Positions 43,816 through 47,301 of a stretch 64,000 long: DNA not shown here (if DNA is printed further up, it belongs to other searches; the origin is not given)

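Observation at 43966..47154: Zincin HExxH module, PD40 propeller and BamA-like barrel in one 1060-aa polypeptide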

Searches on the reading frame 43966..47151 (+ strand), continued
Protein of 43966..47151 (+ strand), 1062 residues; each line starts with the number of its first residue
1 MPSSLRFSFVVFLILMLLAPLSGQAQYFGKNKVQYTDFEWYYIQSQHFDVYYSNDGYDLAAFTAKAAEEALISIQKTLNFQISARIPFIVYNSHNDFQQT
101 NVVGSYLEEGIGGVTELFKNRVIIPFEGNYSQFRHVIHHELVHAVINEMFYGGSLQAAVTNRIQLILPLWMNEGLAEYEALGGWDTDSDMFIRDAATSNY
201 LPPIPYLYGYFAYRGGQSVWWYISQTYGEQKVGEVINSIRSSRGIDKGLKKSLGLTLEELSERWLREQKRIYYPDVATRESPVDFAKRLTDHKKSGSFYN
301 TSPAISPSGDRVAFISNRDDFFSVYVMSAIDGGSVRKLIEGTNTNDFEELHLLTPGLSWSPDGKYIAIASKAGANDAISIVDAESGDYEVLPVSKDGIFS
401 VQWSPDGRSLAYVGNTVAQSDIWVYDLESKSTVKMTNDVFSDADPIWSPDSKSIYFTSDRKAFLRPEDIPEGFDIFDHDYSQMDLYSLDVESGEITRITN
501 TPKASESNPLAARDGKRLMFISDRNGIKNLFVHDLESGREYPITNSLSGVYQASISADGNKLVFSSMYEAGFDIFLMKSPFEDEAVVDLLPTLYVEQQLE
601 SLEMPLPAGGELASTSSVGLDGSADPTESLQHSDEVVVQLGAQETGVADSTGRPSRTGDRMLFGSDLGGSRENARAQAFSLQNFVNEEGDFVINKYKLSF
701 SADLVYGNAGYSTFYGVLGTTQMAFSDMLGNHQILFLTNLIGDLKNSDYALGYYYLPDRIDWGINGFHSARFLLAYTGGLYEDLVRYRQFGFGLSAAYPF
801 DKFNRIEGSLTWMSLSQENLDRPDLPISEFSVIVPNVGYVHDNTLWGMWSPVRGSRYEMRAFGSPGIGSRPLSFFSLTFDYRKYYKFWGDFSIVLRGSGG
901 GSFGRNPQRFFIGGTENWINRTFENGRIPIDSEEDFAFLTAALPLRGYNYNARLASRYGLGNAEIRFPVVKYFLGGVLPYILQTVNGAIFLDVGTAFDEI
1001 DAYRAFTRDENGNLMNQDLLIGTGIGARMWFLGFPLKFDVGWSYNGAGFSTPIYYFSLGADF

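Call 6: find_homologous_proteins(query=window:43966-47151:+, max_evalue=0.00001)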
Query window:43966-47151:+ (1062 aa): 5285 proteins with E <= 0.00001 among 8000 candidates; the best 120 are listed.
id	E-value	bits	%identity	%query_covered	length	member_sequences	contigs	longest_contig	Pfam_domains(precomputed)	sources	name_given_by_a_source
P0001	0.0e+0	2439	100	100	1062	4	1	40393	PF25174.2,PF26549.1,PF00930.28,PF23381.2,PF26550.2,PF07676.19,PF13485.12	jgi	-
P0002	0.0e+0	2225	89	100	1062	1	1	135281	PF25174.2,PF26549.1,PF00930.28,PF26550.2,PF07676.19,PF13485.12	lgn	-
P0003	0.0e+0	1910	76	98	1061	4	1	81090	PF25174.2,PF26549.1,PF00930.28,PF23381.2,PF26550.2,PF07676.19,PF13485.12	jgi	jgi:Tol biopolymer transport system component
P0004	0.0e+0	1884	76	99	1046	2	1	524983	PF25174.2,PF26549.1,PF00930.28,PF23381.2,PF26550.2,PF07676.19,PF13485.12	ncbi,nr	ncbi:DPP IV N-terminal domain-containing protein [bacterium]|nr:DPP IV N-terminal domain-containing 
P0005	0.0e+0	1878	75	99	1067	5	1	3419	PF25174.2,PF26549.1,PF00930.28,PF23381.2,PF26550.2,PF25460.2,PF07676.19,PF13485.12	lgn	-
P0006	0.0e+0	1864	74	100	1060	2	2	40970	PF25174.2,PF26549.1,PF00930.28,PF26550.2,PF25460.2,PF07676.19,PF13485.12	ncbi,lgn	-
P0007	0.0e+0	1847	74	99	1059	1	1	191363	PF25174.2,PF26549.1,PF00930.28,PF23381.2,PF26550.2,PF25460.2,PF07676.19,PF13485.12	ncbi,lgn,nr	ncbi:MAG: PD40 domain-containing protein [Bacteroidetes bacterium]|nr:PD40 domain-containing protein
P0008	0.0e+0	1841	73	99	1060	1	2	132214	PF25174.2,PF26549.1,PF00930.28,PF23381.2,PF26550.2,PF25460.2,PF07676.19,PF13485.12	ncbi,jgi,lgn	-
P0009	0.0e+0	1836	74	98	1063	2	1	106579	PF25174.2,PF26549.1,PF00930.28,PF23381.2,PF26550.2,PF07676.19,PF13485.12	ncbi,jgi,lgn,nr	ncbi:MAG: biopolymer transporter Tol [Bacteroidota bacterium]|jgi:Tol biopolymer transport system co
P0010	0.0e+0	1826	73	100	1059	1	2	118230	PF23775.2,PF25174.2,PF26549.1,PF00930.28,PF23381.2,PF26550.2,PF07676.19,PF13485.12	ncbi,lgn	ncbi:MAG: biopolymer transporter Tol [Bacteroidota bacterium]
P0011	0.0e+0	1813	73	98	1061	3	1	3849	PF25174.2,PF26549.1,PF00930.28,PF23381.2,PF26550.2,PF25460.2,PF02897.22,PF07676.19,PF13485.12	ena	-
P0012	0.0e+0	1806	71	100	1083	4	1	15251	PF25174.2,PF26549.1,PF00930.28,PF26550.2,PF07676.19,PF13485.12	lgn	-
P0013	0.0e+0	1784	71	98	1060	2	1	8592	PF25174.2,PF26549.1,PF00930.28,PF23381.2,PF26550.2,PF02897.22,PF07676.19,PF13485.12,PF01103.30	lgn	-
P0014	0.0e+0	1751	69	99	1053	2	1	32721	PF25174.2,PF26549.1,PF00930.28,PF23381.2,PF26550.2,PF07676.19,PF13485.12,PF23414.2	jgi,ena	-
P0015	0.0e+0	1736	70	98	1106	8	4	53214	PF25174.2,PF26549.1,PF00930.28,PF23381.2,PF26550.2,PF07676.19,PF13485.12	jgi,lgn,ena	-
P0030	0.0e+0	1501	62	99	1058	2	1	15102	PF25174.2,PF26549.1,PF00930.28,PF26550.2,PF07676.19,PF13485.12,PF01103.30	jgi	-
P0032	0.0e+0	1488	61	99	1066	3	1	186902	PF25174.2,PF26549.1,PF00930.28,PF26550.2,PF07676.19,PF13485.12,PF01103.30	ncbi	-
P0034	0.0e+0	1463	61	98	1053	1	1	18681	PF25174.2,PF26549.1,PF00930.28,PF26550.2,PF25460.2,PF07676.19,PF13485.12,PF01103.30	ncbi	-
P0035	0.0e+0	1445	58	100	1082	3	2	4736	PF25174.2,PF26549.1,PF00930.28,PF26550.2,PF07676.19,PF13485.12,PF01103.30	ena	-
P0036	0.0e+0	1425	57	100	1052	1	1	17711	PF25174.2,PF26549.1,PF00930.28,PF23381.2,PF26550.2,PF07676.19,PF13485.12,PF01103.30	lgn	-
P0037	0.0e+0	1415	59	99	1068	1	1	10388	PF10647.16,PF25174.2,PF26549.1,PF00930.28,PF26550.2,PF07676.19,PF13485.12,PF01103.30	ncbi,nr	ncbi:MAG: BamA/TamA family outer membrane protein [Bacteroidota bacterium]|nr:BamA/TamA family outer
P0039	0.0e+0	1389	57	98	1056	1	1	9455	PF25174.2,PF26549.1,PF00930.28,PF26550.2,PF07676.19,PF13485.12,PF01103.30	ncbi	-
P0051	0.0e+0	1285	55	99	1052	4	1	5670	PF26549.1,PF00930.28,PF26550.2,PF07676.19,PF13485.12,PF01103.30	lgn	-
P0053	0.0e+0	1284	55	98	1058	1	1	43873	PF26549.1,PF26550.2,PF07676.19,PF13485.12,PF01103.30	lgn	-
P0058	0.0e+0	1282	55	98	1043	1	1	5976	PF25174.2,PF26549.1,PF00930.28,PF23381.2,PF26550.2,PF24817.2,PF19283.5,PF07676.19,PF13485.12,PF01103.30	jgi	jgi:Tol biopolymer transport system component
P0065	0.0e+0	1279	53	99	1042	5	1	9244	PF26549.1,PF00930.28,PF26550.2,PF07676.19,PF13485.12,PF01103.30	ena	-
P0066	0.0e+0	1278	55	99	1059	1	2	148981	PF26549.1,PF00930.28,PF23381.2,PF26550.2,PF07676.19,PF13485.12,PF01103.30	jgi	jgi:Tol biopolymer transport system component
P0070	0.0e+0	1276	55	100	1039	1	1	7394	PF25174.2,PF26549.1,PF00930.28,PF23381.2,PF26550.2,PF07676.19,PF13485.12,PF01103.30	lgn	-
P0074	0.0e+0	1275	54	98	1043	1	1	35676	PF26549.1,PF00930.28,PF26550.2,PF07676.19,PF13485.12,PF01103.30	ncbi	ncbi:MAG: peptidase MA family metallohydrolase [Acidobacteriota bacterium]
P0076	0.0e+0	1274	54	99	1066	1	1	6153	PF25174.2,PF26549.1,PF00930.28,PF23381.2,PF26550.2,PF07676.19,PF13485.12,PF01103.30,PF23414.2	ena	-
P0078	0.0e+0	1273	54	98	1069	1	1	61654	PF26549.1,PF00930.28,PF23381.2,PF26550.2,PF07676.19,PF13485.12,PF01103.30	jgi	jgi:Tol biopolymer transport system component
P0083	0.0e+0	1271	54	99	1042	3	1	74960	PF25174.2,PF26549.1,PF00930.28,PF23381.2,PF26550.2,PF07676.19,PF13485.12,PF01103.30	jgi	-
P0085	0.0e+0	1271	53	100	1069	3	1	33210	PF26549.1,PF00930.28,PF26550.2,PF07676.19,PF13485.12,PF01103.30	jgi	-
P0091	0.0e+0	1269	54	100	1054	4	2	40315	PF25174.2,PF26549.1,PF00930.28,PF23381.2,PF26550.2,PF07676.19,PF13485.12,PF01103.30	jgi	jgi:Tol biopolymer transport system component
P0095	0.0e+0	1268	53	99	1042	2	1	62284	PF25174.2,PF26549.1,PF00930.28,PF23381.2,PF26550.2,PF07676.19,PF13485.12,PF01103.30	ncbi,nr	ncbi:MAG: BamA/TamA family outer membrane protein [Ignavibacteriales bacterium]|nr:BamA/TamA family 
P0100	0.0e+0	1267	53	99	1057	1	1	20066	PF26549.1,PF00930.28,PF23381.2,PF26550.2,PF07676.19,PF13485.12,PF01103.30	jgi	-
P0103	0.0e+0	1266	54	99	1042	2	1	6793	PF25174.2,PF26549.1,PF00930.28,PF23381.2,PF26550.2,PF07676.19,PF13485.12,PF01103.30,PF23414.2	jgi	jgi:Tol biopolymer transport system component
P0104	0.0e+0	1266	54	99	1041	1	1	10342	PF25174.2,PF26549.1,PF00930.28,PF23381.2,PF26550.2,PF07676.19,PF13485.12,PF01103.30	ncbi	-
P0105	0.0e+0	1266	54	100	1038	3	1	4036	PF25174.2,PF26549.1,PF00930.28,PF23381.2,PF26550.2,PF24817.2,PF07676.19,PF13485.12,PF01103.30,PF23414.2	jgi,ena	-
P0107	0.0e+0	1265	53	99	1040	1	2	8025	PF25174.2,PF26549.1,PF00930.28,PF23381.2,PF26550.2,PF19283.5,PF07676.19,PF13485.12,PF01103.30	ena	-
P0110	0.0e+0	1264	55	98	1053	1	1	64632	PF25174.2,PF26549.1,PF00930.28,PF23381.2,PF26550.2,PF07676.19,PF13485.12,PF01103.30,PF23414.2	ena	-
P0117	0.0e+0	1263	53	100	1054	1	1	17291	PF25174.2,PF26549.1,PF00930.28,PF23381.2,PF26550.2,PF07676.19,PF13485.12,PF01103.30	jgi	jgi:Tol biopolymer transport system component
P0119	0.0e+0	1263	53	100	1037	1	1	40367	PF25174.2,PF26549.1,PF00930.28,PF23381.2,PF26550.2,PF07676.19,PF13485.12,PF01103.30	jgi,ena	-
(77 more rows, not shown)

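Call 13: search_solved_structures(query=A1, max_evalue=1, show_alignments=0)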
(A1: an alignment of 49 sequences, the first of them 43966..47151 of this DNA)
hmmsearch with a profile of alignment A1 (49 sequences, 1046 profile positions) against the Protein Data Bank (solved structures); distinct sequences matched with E-value up to 1: 40.
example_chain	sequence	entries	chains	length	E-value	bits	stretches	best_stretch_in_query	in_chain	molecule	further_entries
2w8b_A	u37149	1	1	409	1.7e-19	72.4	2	357-538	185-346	PROTEIN TOLB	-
7mx5_A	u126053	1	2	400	4.2e-16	61.2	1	378-563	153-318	Tol-Pal system protein TolB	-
4r40_A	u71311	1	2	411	5.5e-14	54.2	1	357-547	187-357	Protein TolB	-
4pwz_A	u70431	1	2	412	5.5e-14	54.2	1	357-547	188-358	Protein TolB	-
6pnv_A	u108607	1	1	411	1.7e-13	52.5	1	357-543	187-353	Tol-Pal system protein TolB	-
2ojh_A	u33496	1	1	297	8.2e-13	50.3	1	359-465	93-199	Uncharacterized protein Atu1656/AGR_C_3050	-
1crz_A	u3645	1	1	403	1.7e-12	49.3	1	357-460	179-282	TOLB PROTEIN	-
2w8b_B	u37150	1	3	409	1.8e-12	49.2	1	357-542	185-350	PROTEIN TOLB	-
2hqs_A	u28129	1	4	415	1.8e-12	49.1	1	357-460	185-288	Protein tolB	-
4jml_A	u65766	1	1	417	2e-12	49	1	357-542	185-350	Protein TolB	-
3iax_A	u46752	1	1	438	2.2e-12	48.9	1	357-542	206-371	Protein tolB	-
1c5k_A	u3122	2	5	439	2.2e-12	48.9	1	357-542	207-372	PROTEIN (TOLB PROTEIN) | PROTEIN TOLB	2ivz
7nst_E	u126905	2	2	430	2.3e-12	48.8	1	357-542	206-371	Tol-Pal system protein TolB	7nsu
8wt1_A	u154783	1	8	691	1.4e-10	42.9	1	372-454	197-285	S9 family peptidase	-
7bie_A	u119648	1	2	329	9.4e-07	30.2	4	354-461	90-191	nvWRAP-T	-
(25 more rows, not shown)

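Call 15: search_protein_families(library=pfam, alignment_id=A2, max_evalue=0.01)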
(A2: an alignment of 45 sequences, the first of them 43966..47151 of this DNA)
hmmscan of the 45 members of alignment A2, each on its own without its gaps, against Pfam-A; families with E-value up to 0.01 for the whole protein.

A. member 1, window:43966-47151:+ (1062 aa): 11 families
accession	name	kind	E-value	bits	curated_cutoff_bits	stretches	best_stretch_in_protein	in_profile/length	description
PF07676.18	PD40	-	1e-29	102.2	20.9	3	434-461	3-30/38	WD40-like Beta Propeller Repeat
PF13485.12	Peptidase_MA_2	-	5.2e-13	49.7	32.4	1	66-264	1-195/201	Peptidase MA superfamily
PF00930.27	DPPIV_N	-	6.8e-11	41.9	22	1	360-438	1-81/354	Dipeptidyl peptidase IV (DPP IV) N-terminal region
PF25174.1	Beta-prop_THOC3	-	2.7e-08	33.6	305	1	357-413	94-147/272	THOC3 beta-propeller domain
PF12894.13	ANAPC4_WD40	-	0.00026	21.6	22.9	1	356-404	43-89/91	Anaphase-promoting complex subunit 4 WD40 domain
PF24817.1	WD40_WDHD1_1st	-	0.00029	20.5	109.9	1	342-458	170-284/291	WDHD1 first WD40 domain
PF23414.1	Beta-prop_EML_2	-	0.00089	19.1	90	1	357-458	45-143/266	Echinoderm microtubule-associated protein second beta-propeller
PF24797.1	Beta-prop_WDR35_TULP_N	-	0.0012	18.5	80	1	356-439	120-197/332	WDR35/TULP4 N-terminal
PF23389.1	Beta-prop_WDR19_1st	-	0.0049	16.4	27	1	358-452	4-94/325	WDR19 first beta-propeller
PF25460.1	Beta-prop_Aladin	-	0.0057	16.3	171.1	0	357-461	116-216/340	Aladin seven-bladed propeller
PF24807.1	WD40_CDC20-Fz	-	0.0078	16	200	0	357-437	15-90/292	CDC20/Fizzy WD40 domain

B. families by the number of members that match (of 45 scanned): 26 families (the first 25 are shown)
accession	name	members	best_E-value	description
PF07676.18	PD40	45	7.5e-36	WD40-like Beta Propeller Repeat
PF13485.12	Peptidase_MA_2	45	7.7e-17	Peptidase MA superfamily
PF00930.27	DPPIV_N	45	6.9e-14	Dipeptidyl peptidase IV (DPP IV) N-terminal region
PF25174.1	Beta-prop_THOC3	44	8e-12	THOC3 beta-propeller domain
PF24797.1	Beta-prop_WDR35_TULP_N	24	6.4e-06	WDR35/TULP4 N-terminal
PF25460.1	Beta-prop_Aladin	23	3.5e-06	Aladin seven-bladed propeller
PF01103.29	Omp85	18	9.6e-14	Omp85 superfamily domain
PF24817.1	WD40_WDHD1_1st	17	2.9e-05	WDHD1 first WD40 domain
PF10647.15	Gmad1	16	7.9e-06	Lipoprotein LpqB beta-propeller domain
PF12894.13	ANAPC4_WD40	16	7e-05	Anaphase-promoting complex subunit 4 WD40 domain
PF23414.1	Beta-prop_EML_2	15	4.9e-07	Echinoderm microtubule-associated protein second beta-propeller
PF23389.1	Beta-prop_WDR19_1st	14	5.9e-05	WDR19 first beta-propeller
PF08450.18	SGL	10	2.1e-05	SMP-30/Gluconolactonase/LRE-like region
PF24807.1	WD40_CDC20-Fz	10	9.6e-05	CDC20/Fizzy WD40 domain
PF02897.21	Peptidase_S9_N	10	0.0001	Prolyl oligopeptidase, N-terminal beta-propeller domain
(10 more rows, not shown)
